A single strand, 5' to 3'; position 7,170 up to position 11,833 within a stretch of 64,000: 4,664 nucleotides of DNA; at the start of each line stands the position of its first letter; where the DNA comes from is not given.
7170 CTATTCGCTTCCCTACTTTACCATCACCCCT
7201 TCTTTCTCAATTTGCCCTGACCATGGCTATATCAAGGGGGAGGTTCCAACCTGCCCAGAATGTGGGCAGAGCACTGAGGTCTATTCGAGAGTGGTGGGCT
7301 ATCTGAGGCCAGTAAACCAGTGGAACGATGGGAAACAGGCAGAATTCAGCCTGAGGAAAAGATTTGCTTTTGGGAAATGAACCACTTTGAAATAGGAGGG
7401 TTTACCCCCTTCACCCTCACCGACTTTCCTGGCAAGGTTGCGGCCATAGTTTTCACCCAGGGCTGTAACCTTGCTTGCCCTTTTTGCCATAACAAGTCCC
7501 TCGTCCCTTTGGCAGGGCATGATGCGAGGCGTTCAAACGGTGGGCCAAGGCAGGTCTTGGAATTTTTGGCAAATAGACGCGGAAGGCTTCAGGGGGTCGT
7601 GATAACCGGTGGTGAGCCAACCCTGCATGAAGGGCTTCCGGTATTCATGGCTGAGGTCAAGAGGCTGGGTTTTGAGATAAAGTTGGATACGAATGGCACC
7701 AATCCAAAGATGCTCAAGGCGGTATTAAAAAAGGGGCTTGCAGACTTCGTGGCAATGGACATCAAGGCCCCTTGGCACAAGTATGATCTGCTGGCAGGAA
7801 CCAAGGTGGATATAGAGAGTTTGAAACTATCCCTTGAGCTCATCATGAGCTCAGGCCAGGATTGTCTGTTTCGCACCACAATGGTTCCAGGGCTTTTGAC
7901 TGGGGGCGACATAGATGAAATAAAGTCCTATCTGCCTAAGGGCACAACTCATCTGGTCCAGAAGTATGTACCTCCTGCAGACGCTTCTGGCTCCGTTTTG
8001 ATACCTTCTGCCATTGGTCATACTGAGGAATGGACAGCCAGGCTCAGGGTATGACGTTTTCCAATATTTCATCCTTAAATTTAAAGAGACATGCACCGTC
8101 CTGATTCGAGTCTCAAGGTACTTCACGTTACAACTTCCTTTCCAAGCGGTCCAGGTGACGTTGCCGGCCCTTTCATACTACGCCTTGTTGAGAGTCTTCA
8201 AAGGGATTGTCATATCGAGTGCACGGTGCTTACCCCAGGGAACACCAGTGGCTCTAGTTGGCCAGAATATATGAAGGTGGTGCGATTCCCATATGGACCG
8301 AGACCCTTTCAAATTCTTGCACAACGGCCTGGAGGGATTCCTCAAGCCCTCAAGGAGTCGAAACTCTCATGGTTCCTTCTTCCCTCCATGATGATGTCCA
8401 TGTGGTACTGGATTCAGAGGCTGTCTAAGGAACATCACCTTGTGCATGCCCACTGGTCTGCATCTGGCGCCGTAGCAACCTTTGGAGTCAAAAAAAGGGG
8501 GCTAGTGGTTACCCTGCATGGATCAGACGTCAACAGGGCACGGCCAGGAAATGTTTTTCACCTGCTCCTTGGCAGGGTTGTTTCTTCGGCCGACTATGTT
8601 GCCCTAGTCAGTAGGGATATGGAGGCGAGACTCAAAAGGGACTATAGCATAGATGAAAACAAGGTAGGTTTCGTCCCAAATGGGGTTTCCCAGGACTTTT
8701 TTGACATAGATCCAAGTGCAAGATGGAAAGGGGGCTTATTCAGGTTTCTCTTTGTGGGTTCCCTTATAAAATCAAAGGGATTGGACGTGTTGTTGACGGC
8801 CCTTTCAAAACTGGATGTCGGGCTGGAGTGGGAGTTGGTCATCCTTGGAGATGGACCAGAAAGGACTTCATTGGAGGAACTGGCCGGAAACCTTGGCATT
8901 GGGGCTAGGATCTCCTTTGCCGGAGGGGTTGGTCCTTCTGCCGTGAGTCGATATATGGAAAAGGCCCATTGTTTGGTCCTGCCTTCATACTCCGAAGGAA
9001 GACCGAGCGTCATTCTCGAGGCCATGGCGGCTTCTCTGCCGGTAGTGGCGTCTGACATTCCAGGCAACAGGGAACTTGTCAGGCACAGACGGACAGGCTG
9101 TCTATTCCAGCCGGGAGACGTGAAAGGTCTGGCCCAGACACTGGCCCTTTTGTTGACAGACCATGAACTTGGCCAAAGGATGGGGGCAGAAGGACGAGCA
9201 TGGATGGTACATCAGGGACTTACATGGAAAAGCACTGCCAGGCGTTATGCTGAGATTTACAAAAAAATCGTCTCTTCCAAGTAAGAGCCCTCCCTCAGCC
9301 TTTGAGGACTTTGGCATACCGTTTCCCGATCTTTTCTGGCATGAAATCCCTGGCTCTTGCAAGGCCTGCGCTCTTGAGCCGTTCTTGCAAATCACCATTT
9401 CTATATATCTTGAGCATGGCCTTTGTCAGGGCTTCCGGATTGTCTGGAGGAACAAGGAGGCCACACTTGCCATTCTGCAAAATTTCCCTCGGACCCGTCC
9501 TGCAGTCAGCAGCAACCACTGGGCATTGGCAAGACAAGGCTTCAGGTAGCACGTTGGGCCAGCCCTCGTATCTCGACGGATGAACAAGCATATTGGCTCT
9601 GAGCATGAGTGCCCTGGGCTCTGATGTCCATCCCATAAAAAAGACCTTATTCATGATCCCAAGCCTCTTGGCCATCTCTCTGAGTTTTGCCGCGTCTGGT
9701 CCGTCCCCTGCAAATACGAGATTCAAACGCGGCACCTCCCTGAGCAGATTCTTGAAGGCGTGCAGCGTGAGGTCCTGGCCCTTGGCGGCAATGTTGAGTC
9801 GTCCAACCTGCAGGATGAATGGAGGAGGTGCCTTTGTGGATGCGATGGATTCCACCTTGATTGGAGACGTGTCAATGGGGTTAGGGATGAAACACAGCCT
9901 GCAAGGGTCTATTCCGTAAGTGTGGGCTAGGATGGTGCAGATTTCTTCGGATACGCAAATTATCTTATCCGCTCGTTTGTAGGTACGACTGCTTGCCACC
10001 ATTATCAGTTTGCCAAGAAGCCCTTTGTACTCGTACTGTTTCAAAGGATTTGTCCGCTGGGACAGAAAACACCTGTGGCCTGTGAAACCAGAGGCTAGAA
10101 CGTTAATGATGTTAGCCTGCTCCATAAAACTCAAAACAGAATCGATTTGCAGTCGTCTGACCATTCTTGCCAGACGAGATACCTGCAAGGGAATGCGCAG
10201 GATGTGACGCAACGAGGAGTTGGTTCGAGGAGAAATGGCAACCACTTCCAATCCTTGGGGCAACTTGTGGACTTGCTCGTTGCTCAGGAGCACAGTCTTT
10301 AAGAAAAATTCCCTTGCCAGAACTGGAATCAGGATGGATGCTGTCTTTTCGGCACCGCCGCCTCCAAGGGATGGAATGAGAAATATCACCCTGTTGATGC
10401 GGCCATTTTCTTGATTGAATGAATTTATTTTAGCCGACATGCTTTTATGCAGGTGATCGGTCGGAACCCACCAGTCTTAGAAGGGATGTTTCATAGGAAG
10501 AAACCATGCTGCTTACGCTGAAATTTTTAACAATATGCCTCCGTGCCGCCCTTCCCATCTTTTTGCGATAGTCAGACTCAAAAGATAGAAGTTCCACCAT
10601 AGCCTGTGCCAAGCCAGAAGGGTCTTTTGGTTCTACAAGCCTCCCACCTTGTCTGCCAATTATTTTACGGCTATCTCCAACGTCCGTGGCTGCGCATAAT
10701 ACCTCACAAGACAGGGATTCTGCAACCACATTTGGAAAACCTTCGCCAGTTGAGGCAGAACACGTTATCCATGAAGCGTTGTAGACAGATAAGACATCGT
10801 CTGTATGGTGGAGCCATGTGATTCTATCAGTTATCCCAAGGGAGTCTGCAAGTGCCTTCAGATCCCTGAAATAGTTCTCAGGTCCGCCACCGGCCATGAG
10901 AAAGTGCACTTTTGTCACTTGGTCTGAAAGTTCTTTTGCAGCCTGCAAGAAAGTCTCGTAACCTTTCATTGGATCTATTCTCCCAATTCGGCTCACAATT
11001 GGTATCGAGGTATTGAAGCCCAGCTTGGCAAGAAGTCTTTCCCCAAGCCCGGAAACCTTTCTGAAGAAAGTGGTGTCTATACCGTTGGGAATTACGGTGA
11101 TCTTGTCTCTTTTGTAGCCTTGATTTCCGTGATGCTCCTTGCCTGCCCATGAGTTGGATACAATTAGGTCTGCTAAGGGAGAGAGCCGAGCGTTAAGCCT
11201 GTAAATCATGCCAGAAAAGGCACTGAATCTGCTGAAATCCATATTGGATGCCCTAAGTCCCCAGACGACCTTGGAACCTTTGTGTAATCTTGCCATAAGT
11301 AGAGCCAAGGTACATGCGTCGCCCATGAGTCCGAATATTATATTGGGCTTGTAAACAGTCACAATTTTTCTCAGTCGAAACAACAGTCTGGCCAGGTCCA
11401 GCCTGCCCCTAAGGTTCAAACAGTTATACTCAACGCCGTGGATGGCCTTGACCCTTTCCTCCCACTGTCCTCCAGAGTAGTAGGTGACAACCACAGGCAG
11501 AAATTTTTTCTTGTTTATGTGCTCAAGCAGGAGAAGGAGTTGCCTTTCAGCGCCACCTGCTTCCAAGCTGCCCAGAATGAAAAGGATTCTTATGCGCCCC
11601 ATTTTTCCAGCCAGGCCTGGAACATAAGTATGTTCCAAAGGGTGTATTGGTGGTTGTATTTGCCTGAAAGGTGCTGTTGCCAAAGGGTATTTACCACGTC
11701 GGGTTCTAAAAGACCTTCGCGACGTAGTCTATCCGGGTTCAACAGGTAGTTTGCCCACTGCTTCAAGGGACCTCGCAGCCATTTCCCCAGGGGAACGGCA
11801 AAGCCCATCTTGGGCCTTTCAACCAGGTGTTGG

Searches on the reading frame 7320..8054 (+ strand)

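Call 57: search_protein_families(library=pfam, proteins=[window:7320-8054:+], max_evalue=0.00001)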
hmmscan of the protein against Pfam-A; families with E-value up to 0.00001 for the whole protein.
window:7320-8054:+ (244 aa): 2 families
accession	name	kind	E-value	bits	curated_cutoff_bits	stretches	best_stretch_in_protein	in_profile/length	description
PF04055.27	Radical_SAM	-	2.3e-19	70.6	29.5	1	43-192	1-154/166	Radical SAM superfamily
PF13353.11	Fer4_12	-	3.3e-07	31.1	22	1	41-109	7-70/137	4Fe-4S single cluster domain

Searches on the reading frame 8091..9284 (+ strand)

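Call 57: search_protein_families(library=pfam, proteins=[window:8091-9284:+], max_evalue=0.00001)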
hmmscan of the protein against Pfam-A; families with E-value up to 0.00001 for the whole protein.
window:8091-9284:+ (397 aa): 5 families
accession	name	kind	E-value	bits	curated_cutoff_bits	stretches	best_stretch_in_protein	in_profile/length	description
PF00534.26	Glycos_transf_1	-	7.1e-41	140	26.4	1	208-371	7-172/172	Glycosyl transferases group 1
PF13692.12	Glyco_trans_1_4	-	1.5e-35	123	27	1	218-357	3-142/142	Glycosyl transferases group 1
PF13579.12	Glyco_trans_4_4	-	1.2e-13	52.1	29.7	1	26-198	4-158/158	Glycosyl transferase 4-like domain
PF13439.12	Glyco_transf_4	-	6.7e-13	49.4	28.5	1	63-200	37-167/170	Glycosyltransferase Family 4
PF20706.3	GT4-conflict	-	8.6e-08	32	26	1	162-336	142-326/385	Family 4 Glycosyltransferase in conflict systems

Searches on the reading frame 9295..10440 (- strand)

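Call 57: search_protein_families(library=pfam, proteins=[window:9295-10440:-], max_evalue=0.00001)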
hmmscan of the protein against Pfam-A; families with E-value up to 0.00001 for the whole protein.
window:9295-10440:- (381 aa): 5 families
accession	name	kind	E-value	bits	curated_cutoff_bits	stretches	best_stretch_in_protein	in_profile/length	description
PF00534.26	Glycos_transf_1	-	7.9e-40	136.6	26.4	1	204-359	13-169/172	Glycosyl transferases group 1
PF13692.12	Glyco_trans_1_4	-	2.2e-35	122.4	27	1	207-348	2-142/142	Glycosyl transferases group 1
PF13439.12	Glyco_transf_4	-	2.7e-14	54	28.5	1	28-192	2-169/170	Glycosyltransferase Family 4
PF20706.3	GT4-conflict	-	1e-07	31.8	26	1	200-312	193-312/385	Family 4 Glycosyltransferase in conflict systems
PF13579.12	Glyco_trans_4_4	-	2.4e-06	28.4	29.7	1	63-187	39-157/158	Glycosyl transferase 4-like domain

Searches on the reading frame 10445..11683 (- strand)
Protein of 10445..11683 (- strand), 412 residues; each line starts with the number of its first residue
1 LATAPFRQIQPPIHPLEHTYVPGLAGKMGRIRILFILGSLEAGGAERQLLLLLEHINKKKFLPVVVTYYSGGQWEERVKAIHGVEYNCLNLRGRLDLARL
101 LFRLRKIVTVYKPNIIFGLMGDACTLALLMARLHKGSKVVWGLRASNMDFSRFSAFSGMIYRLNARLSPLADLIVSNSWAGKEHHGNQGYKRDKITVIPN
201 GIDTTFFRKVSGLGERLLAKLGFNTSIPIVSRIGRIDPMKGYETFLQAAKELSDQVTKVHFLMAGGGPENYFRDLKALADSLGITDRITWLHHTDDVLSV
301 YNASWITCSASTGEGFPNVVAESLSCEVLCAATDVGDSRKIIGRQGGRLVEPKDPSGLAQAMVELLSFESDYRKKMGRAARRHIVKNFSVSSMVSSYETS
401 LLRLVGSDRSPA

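Call 57: search_protein_families(library=pfam, proteins=[window:10445-11683:-], max_evalue=0.00001)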
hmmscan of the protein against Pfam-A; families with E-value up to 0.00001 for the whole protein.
window:10445-11683:- (412 aa): 4 families
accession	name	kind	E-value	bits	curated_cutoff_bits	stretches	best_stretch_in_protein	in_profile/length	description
PF00534.26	Glycos_transf_1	-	1.9e-27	96.3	26.4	1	219-382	7-171/172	Glycosyl transferases group 1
PF13692.12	Glyco_trans_1_4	-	4e-27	95.7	27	1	229-367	3-141/142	Glycosyl transferases group 1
PF13439.12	Glyco_transf_4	-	5.1e-16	59.6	28.5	1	43-205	2-169/170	Glycosyltransferase Family 4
PF13579.12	Glyco_trans_4_4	-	5.7e-09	36.9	29.7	1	43-201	1-158/158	Glycosyl transferase 4-like domain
